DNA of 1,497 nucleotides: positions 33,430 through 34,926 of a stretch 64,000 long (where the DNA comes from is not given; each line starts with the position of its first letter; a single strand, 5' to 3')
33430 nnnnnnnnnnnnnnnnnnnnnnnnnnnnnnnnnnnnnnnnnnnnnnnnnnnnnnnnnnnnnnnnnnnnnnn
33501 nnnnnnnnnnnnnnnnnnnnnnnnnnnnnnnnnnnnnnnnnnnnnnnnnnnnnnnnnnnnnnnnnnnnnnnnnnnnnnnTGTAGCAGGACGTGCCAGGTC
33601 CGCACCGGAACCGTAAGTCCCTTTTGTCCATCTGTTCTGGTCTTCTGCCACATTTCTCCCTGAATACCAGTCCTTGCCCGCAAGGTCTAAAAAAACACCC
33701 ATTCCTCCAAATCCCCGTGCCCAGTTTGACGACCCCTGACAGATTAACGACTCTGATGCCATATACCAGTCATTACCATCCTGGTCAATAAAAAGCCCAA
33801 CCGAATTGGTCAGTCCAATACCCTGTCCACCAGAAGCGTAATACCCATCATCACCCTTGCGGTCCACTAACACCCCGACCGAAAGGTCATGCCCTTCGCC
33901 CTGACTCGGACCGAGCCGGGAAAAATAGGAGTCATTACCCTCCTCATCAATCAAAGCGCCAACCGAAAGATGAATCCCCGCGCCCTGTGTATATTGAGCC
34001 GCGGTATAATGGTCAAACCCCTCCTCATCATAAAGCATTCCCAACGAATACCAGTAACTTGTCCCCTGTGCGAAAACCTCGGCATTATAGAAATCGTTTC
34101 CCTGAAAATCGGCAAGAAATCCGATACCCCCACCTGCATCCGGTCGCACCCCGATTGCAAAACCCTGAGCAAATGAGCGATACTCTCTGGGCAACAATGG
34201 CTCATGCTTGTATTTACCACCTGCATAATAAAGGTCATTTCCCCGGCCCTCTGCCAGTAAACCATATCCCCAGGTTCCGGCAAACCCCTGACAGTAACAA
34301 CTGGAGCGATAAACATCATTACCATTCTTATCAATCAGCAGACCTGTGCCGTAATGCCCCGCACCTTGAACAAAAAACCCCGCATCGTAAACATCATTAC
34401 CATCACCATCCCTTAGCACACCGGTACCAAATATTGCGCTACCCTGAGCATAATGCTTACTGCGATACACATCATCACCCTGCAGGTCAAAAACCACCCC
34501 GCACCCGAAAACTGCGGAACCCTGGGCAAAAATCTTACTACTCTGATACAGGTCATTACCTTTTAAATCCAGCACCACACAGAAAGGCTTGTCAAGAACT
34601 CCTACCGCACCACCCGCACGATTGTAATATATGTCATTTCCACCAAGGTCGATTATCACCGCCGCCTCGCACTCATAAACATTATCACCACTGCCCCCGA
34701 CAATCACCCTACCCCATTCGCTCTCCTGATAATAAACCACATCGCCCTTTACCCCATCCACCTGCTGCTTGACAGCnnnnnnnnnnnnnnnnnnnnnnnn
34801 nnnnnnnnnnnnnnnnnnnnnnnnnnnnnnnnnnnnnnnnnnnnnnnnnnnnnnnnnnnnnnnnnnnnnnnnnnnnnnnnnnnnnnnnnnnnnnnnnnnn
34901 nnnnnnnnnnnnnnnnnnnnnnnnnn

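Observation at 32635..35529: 964-aa exported protein with an uncharacterised 26-27-aa tandem repeat (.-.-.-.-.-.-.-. ... Q-G ... G-x-G-x-L) fused to HEAT repeats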

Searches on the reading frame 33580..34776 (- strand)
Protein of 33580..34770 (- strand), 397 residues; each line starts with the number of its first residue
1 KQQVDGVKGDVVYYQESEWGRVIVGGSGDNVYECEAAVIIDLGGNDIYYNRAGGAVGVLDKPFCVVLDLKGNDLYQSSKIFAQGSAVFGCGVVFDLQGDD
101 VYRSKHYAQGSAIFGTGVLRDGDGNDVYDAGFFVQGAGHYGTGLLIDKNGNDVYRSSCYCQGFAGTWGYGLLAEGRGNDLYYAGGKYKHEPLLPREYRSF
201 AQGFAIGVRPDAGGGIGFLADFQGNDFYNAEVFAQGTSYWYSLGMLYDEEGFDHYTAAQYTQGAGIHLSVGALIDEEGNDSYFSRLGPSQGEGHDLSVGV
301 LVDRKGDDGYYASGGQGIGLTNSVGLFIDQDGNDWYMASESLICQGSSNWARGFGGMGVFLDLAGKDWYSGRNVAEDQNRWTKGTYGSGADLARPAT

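Call 27: search_protein_representatives(protein=window:33580-34722:-)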
Query: 381 residues. Proteins with E-value up to 0.001 (for the whole library): 3612; up to 1e-10: 2750; up to 1e-30: 1683. The best 150 are listed.
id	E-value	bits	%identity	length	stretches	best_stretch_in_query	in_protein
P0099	9.8e-142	489.5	62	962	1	2-377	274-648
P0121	9.6e-139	479.6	61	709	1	2-376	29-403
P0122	6.4e-137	473.6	59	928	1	2-378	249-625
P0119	9.1e-137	473.1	58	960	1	2-376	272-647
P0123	3.1e-134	464.8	56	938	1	1-377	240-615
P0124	2.1e-128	445.6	57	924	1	6-377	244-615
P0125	1.6e-124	432.8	57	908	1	4-376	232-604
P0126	2.8e-124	432.0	56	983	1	3-379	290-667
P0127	1.9e-123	429.3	56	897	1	2-378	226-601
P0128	1.0e-120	420.2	55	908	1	4-376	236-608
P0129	7.5e-115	400.9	53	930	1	6-376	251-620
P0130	4.9e-113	395.0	54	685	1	4-377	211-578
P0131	9.3e-113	394.0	54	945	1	2-379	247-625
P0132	1.6e-111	390.0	52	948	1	3-377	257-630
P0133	2.8e-111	389.2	55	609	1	7-375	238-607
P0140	3.3e-105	369.2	51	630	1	4-376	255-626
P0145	2.8e-102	359.5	52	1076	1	1-378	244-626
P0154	8.5e-96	338.2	51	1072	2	125-378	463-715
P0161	5.8e-94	332.2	47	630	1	3-376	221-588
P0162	1.4e-93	330.9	48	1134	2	128-378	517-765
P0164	2.6e-93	330.0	48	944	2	125-378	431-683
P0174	1.4e-90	321.0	49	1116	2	124-378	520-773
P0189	2.9e-87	310.1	48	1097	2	112-378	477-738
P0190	1.2e-86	308.0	45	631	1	3-375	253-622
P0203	5.7e-84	299.2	46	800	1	4-361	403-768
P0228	1.8e-81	291.0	46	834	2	162-379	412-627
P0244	2.6e-80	287.2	48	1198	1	3-354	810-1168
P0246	4.9e-80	286.3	45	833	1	3-356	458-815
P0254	2.5e-79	284.0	45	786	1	4-375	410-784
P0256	3.6e-79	283.4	47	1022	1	3-363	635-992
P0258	4.1e-79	283.2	48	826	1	3-355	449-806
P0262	6.9e-79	282.5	48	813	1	4-354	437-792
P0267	3.7e-78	280.1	45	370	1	7-356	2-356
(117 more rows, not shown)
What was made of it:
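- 3,612 representatives at 50% clustering with E<=1e-3, and 1,683 with E<=1e-30, each aligning over the whole 375-aa solenoid as one stretch (call 27).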

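Call 29: search_protein_families(library=pfam, proteins=[P0140, P0161, P0190, P0244, P0162, P0256, P0203, P0145, P0174, P0254], max_evalue=0.01)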
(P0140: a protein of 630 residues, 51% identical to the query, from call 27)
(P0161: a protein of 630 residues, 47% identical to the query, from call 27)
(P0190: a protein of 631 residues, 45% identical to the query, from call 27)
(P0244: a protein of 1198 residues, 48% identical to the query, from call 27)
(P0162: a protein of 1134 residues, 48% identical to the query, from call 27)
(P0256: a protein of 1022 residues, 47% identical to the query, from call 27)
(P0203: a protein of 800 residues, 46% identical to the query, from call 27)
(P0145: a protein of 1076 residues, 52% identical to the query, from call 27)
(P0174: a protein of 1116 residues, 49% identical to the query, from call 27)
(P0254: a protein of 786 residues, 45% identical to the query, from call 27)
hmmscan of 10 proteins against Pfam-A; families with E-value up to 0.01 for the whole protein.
P0140 (630 aa): 0 families

P0161 (630 aa): 0 families

P0190 (631 aa): 0 families

P0244 (1198 aa): 5 families
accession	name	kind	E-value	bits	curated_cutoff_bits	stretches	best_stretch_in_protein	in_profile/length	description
PF03417.21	AAT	-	7.9e-25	88.3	23.2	1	148-332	5-185/225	Acyl-coenzyme A:6-aminopenicillanic acid acyl-transferase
PF13180.12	PDZ_2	-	1.7e-09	38.2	27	1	452-546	3-77/80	PDZ domain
PF17820.7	PDZ_6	-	1.6e-06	28.2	27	1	477-508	2-33/54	PDZ domain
PF02275.23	CBAH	-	9.7e-06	25.9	20.4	1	146-288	8-175/316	Linear amide C-N hydrolases, choloylglycine hydrolase family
PF00595.29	PDZ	-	0.00054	20.7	23.2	1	467-507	23-59/81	PDZ domain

P0162 (1134 aa): 2 families
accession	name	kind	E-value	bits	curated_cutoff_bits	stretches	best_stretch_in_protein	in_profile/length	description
PF13646.12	HEAT_2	-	9.6e-09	35.8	27.7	2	863-947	3-88/88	HEAT repeats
PF02985.28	HEAT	-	0.0073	16.9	23.5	0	955-979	2-26/31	HEAT repeat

P0256 (1022 aa): 3 families
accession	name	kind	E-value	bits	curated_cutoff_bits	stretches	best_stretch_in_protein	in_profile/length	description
PF00246.29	Peptidase_M14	-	1.2e-47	163.4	21.6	1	59-337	1-281/286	Zinc carboxypeptidase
PF10994.13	DUF2817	-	7.9e-06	26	23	1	142-180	85-123/341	Protein of unknown function (DUF2817)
PF24827.1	AstE_AspA_cat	-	0.00015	21.9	25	1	103-193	3-84/192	Succinylglutamate desuccinylase/Aspartoacylase catalytic domain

P0203 (800 aa): 1 family
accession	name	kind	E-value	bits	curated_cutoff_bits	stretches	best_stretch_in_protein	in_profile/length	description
PF13180.12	PDZ_2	-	3.2e-05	24.6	27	1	58-155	1-74/80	PDZ domain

P0145 (1076 aa): 3 families
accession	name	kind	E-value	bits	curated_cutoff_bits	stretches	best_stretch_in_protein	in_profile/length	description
PF13646.12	HEAT_2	-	2.9e-17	63.2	27.7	2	855-925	8-78/88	HEAT repeats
PF03130.22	HEAT_PBS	-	1.1e-06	28.9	20.9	0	870-887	9-26/27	PBS lyase HEAT-like repeat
PF23442.1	DUF7125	-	0.0074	15.9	29.1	0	167-239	74-145/207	Family of unknown function (DUF7125)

P0174 (1116 aa): 3 families
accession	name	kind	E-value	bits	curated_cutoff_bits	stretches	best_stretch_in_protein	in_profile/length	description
PF13646.12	HEAT_2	-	4.2e-19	69.1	27.7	2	870-955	2-88/88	HEAT repeats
PF03130.22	HEAT_PBS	-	6.1e-08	32.9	20.9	0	919-938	5-24/27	PBS lyase HEAT-like repeat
PF02985.28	HEAT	-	6.9e-05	23.2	23.5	0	964-989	3-28/31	HEAT repeat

P0254 (786 aa): 2 families
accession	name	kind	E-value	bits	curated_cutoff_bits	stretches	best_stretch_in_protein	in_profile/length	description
PF13180.12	PDZ_2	-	5.1e-08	33.5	27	1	59-149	3-80/80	PDZ domain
PF00595.29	PDZ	-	0.0016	19.2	23.2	1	55-136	8-80/81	PDZ domain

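Call 30: list_cluster_members(proteins=[P0140, P0161, P0190, P0244, P0162, P0256, P0203, P0145, P0254, P0267])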
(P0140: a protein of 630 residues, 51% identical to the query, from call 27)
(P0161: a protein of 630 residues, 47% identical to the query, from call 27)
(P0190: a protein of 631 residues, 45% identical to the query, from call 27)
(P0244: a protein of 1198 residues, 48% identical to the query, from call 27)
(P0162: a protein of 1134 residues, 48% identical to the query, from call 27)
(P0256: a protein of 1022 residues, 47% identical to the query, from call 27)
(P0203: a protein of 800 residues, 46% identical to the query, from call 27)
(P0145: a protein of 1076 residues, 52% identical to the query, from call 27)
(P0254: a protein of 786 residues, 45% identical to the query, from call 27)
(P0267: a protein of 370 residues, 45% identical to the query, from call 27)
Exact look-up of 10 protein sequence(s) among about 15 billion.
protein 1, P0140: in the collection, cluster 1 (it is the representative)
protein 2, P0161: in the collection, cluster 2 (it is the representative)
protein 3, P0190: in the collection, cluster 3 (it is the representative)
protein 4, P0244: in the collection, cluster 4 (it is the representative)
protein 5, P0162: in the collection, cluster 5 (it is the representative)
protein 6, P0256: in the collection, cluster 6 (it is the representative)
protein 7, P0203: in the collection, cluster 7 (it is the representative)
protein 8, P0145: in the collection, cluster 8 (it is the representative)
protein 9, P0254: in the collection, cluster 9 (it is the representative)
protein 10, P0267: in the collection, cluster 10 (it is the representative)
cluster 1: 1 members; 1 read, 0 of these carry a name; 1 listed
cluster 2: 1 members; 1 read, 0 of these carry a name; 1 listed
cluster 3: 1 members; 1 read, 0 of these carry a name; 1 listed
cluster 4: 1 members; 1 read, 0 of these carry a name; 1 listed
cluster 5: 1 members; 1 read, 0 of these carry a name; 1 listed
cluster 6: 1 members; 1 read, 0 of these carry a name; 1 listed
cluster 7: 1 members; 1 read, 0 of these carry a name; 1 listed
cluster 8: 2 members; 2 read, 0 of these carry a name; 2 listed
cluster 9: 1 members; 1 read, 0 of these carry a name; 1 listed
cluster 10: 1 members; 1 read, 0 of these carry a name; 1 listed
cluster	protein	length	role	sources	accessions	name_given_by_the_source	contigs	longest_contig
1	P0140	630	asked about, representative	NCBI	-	-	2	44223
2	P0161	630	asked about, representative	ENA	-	-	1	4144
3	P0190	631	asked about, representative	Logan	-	-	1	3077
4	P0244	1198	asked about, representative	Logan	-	-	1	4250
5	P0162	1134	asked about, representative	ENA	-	-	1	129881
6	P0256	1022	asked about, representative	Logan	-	-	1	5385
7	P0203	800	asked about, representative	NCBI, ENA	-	-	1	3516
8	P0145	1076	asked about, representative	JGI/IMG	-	-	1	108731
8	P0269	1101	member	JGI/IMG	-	-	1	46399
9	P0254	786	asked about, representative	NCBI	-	-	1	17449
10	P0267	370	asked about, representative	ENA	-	-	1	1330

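Call 47: search_protein_families(library=pfam, proteins=[window:33580-34770:-, P0154, P0164, P0189, P0228, P0246, P0258, P0262], max_evalue=5)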
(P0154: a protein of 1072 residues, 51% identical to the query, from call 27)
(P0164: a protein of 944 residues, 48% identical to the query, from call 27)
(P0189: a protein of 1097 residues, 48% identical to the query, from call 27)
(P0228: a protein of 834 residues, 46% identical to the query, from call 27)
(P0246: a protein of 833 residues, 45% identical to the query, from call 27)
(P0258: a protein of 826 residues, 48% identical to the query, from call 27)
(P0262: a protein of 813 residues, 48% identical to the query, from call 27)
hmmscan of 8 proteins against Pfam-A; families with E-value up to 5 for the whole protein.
window:33580-34770:- (397 aa): 1 family
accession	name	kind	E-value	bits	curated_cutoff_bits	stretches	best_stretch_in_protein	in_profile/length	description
PF19854.4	DUF6329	-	0.8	9.9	26.8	0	286-308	9-25/39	Family of unknown function (DUF6329)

P0154 (1072 aa): 4 families
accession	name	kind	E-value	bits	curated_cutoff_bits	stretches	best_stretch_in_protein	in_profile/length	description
PF13646.12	HEAT_2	-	5.7e-19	68.6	27.7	3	806-888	4-87/88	HEAT repeats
PF03130.22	HEAT_PBS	-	8.6e-10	38.6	20.9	3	881-906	2-27/27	PBS lyase HEAT-like repeat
PF02985.28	HEAT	-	0.12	13.1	23.5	1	899-923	4-28/31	HEAT repeat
PF13513.12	HEAT_EZ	-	2.3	9.3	27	0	897-921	26-54/55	HEAT-like repeat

P0164 (944 aa): 0 families

P0189 (1097 aa): 5 families
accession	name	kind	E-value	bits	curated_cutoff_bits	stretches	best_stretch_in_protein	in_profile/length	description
PF13646.12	HEAT_2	-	3e-21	75.9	27.7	4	835-920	2-88/88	HEAT repeats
PF02985.28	HEAT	-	7.9e-06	26.1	23.5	0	929-955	3-29/31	HEAT repeat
PF03130.22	HEAT_PBS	-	0.00083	20.1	20.9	2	881-906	2-27/27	PBS lyase HEAT-like repeat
PF13513.12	HEAT_EZ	-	0.03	15.3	27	0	831-857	27-53/55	HEAT-like repeat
PF08548.17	Peptidase_M10_C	-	0.19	11.9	20.7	1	615-712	32-100/193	Peptidase M10 serralysin C terminal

P0228 (834 aa): 3 families
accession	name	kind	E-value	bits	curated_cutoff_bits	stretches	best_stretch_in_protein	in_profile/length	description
PF13646.12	HEAT_2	-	1.1e-08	35.6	27.7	1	765-824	19-79/88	HEAT repeats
PF03130.22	HEAT_PBS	-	0.00098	19.9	20.9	1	794-816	2-24/27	PBS lyase HEAT-like repeat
PF17919.7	RT_RNaseH_2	-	0.23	12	29.8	1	77-141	9-75/100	RNase H-like domain found in reverse transcriptase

P0246 (833 aa): 5 families
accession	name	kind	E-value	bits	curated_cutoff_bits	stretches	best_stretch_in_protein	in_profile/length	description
PF13180.12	PDZ_2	-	1.4e-11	45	27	1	103-197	2-80/80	PDZ domain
PF00595.29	PDZ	-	4.4e-07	30.6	23.2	1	97-155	5-57/81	PDZ domain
PF17820.7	PDZ_6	-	0.0015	18.7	27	1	126-155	1-30/54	PDZ domain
PF01233.25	NMT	-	0.078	13.3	25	1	356-379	47-70/160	Myristoyl-CoA:protein N-myristoyltransferase, N-terminal domain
PF22156.1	Thiaminase_I-like_N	-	0.18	12.3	27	1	394-445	17-65/136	Thiaminase I-like, N-terminal domain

P0258 (826 aa): 5 families
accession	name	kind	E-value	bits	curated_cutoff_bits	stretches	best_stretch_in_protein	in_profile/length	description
PF17820.7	PDZ_6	-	7.5e-08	32.4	27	1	120-146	2-28/54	PDZ domain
PF00595.29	PDZ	-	8.1e-07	29.8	23.2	1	107-146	23-55/81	PDZ domain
PF13180.12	PDZ_2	-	2.5e-06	28.1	27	1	113-190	12-80/80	PDZ domain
PF19805.5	DUF6288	-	0.00093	18.9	26.3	1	117-191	2-77/402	Family of unknown function (DUF6288)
PF16891.10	STPPase_N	-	0.018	16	26.8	1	329-368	3-42/48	Serine-threonine protein phosphatase N-terminal domain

P0262 (813 aa): 3 families
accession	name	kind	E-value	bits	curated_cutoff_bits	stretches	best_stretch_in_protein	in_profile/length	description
PF00595.29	PDZ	-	6.4e-05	23.7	23.2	1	81-138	7-57/81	PDZ domain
PF13180.12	PDZ_2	-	0.00028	21.6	27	1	100-179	12-79/80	PDZ domain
PF17820.7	PDZ_6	-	0.013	15.6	27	1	110-138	2-30/54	PDZ domain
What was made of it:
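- The fusions are with PDZ domains and peptidases, not with CBMs or glycosidases (calls 29, 47).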

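Call 57: search_solved_structures(query=A6, max_evalue=10, show_alignments=3)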
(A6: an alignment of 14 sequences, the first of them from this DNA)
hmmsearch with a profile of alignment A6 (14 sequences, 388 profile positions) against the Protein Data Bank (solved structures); distinct sequences matched with E-value up to 10: 0.

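Call 58: search_protein_families(library=pfam, alignment_id=A6, max_evalue=10)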
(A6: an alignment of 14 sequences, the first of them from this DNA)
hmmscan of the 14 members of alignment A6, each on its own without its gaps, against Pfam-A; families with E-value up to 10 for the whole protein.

A. member 1, seq(397 aa): 1 family
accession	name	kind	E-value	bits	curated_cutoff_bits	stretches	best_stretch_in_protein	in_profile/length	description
PF19854.4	DUF6329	-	0.8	9.9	26.8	0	288-310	9-25/39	Family of unknown function (DUF6329)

B. families by the number of members that match (of 14 scanned): 8 families
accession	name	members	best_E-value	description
PF19854.4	DUF6329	2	0.53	Family of unknown function (DUF6329)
PF14517.12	Tachylectin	1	0.0021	Tachylectin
PF06739.17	SBBP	1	0.063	Beta-propeller repeat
PF18693.7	TRAM_2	1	0.073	TRAM domain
PF06858.20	NOG1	1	0.11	Nucleolar GTP-binding protein 1 (NOG1)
PF04525.18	LOR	1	0.12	LURP-one-related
PF12025.13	Phage_C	1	0.2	Phage protein C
PF20037.4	DUF6440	1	0.54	Family of unknown function (DUF6440)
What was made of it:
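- On RTX / HemolysinCabind (PF00353): No hit at E<=5-10 on the window solenoid or on 14 diverse homologs (calls 47, 58).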

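Call 67: find_encoding_contigs(protein=P0254, flank=6000, max_places=1)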
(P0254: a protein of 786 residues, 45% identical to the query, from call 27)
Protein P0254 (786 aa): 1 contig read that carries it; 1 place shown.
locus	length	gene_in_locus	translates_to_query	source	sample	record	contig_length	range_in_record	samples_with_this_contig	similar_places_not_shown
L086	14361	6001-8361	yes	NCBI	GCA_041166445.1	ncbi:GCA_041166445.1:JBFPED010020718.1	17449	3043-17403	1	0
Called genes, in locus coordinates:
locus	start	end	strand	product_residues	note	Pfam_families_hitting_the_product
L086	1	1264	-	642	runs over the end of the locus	PF24575:TPR_Slam (faint), PF00515:TPR_1 (weak), PF13424:TPR_12 (weak), PF13432:TPR_16, PF13431:TPR_17 (weak), PF14559:TPR_19 (weak), PF00515:TPR_1 (weak), PF13414:TPR_11 (weak), +13 more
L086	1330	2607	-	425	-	PF04413:Glycos_transf_N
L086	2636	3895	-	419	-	PF04413:Glycos_transf_N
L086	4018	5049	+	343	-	PF02606:LpxK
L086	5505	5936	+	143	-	PF04191:PEMT, PF04140:ICMT (weak)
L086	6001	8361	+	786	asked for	PF13180:PDZ_2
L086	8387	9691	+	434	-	PF01979:Amidohydro_1, PF07969:Amidohydro_3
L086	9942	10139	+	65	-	-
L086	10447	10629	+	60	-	-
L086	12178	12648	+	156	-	PF02357:NusG, PF00467:KOW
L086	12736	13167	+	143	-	PF03946:Ribosomal_L11_N, PF00298:Ribosomal_L11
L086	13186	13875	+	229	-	PF00687:Ribosomal_L1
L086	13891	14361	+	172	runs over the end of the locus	?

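Call 68: find_encoding_contigs(protein=P0256, flank=6000, max_places=1)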
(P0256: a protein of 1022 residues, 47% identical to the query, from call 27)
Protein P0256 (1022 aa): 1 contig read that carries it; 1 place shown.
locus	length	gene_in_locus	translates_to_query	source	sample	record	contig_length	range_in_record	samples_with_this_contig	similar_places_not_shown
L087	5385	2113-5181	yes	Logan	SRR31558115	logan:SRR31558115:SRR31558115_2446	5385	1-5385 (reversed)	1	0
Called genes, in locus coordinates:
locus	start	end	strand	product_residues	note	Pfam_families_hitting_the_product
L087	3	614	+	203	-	?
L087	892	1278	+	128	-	PF00515:TPR_1, PF07719:TPR_2 (weak), PF13181:TPR_8 (weak), PF21033:RMD1-3 (weak), PF13414:TPR_11 (weak), PF13432:TPR_16, PF14559:TPR_19 (weak), PF13431:TPR_17 (weak), +2 more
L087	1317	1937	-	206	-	PF03162:Y_phosphatase2, PF22741:PTP-NADK, PF13350:Y_phosphatase3 (faint), PF22784:PTP-SAK, PF22785:Tc-R-P, PF00782:DSPc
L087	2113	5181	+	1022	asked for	PF00246:Peptidase_M14, PF10994:DUF2817 (weak)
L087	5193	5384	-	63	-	?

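Call 69: find_encoding_contigs(protein=P0244, flank=6000, max_places=1)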
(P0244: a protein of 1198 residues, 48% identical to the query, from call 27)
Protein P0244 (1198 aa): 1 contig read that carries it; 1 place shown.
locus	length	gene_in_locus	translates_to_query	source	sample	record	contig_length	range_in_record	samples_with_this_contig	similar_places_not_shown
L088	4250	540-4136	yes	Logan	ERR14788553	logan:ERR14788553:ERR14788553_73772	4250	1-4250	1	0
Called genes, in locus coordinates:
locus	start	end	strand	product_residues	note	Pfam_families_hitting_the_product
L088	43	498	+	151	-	PF00908:dTDP_sugar_isom, PF14667:Polysacc_synt_C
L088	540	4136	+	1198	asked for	PF02275:CBAH (weak), PF03417:AAT, PF13180:PDZ_2, PF17820:PDZ_6 (weak)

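Call 80: search_protein_families(library=ncbifam, proteins=[P0256, P0244, P0254, P0203], max_evalue=0.00001)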
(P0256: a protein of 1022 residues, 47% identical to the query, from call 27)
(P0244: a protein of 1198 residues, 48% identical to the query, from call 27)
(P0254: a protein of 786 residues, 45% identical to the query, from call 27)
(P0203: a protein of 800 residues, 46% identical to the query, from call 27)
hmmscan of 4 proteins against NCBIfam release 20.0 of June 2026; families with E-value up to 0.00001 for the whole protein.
P0256 (1022 aa): 1 family
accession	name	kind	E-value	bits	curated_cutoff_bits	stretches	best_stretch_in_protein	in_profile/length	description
NF007897.0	PRK10602.1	equivalog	2.3e-11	43.2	157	1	145-248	71-176/237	murein tripeptide amidase MpaA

P0244 (1198 aa): 4 families
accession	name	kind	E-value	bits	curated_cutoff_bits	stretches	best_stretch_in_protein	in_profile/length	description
NF040521.1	C45_proenzyme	subfamily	1.9e-62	211.4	85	1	50-365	2-313/313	C45 family autoproteolytic acyltransferase/hydrolase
TIGR02037.1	degP_htrA_DO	subfamily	6.8e-13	48.3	416.2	1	450-587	236-363/434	Do family serine endopeptidase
NF041521.1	HhoA_HhoB_HtrA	equivalog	6.2e-07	29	450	1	471-548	261-330/335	HhoA/HhoB/HtrA family serine endopeptidase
NF040960.1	MamE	equivalog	2.1e-06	26.6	800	1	463-557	457-539/659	magnetosome formation protease MamE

P0254 (786 aa): 2 families
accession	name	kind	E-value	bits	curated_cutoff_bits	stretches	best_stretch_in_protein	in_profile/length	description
TIGR02037.1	degP_htrA_DO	subfamily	1.9e-09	37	416.2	1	55-157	234-329/434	Do family serine endopeptidase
NF041521.1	HhoA_HhoB_HtrA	equivalog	7.1e-06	25.5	450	0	78-150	266-332/335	HhoA/HhoB/HtrA family serine endopeptidase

P0203 (800 aa): 4 families
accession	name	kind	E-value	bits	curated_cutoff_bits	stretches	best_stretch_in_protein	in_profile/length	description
NF041199.1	trx7_PDZ_seleno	equivalog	1.1e-06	27.9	300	1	57-160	293-389/390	Trx7/PDZ domain-containing (seleno)protein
TIGR02038.1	protease_degS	equivalog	1.8e-06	27.3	422.95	1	57-164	254-349/351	outer membrane-stress sensor serine endopeptidase DegS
NF008147.1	PRK10898.1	equivalog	1.9e-06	27.3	408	1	57-161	255-347/352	outer membrane-stress sensor serine endopeptidase DegS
TIGR02037.1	degP_htrA_DO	subfamily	4e-06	26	416.2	1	57-164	235-330/434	Do family serine endopeptidase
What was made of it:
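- Fusions: PDZ in six proteins, M14 and C45 (calls 29, 47, 80).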
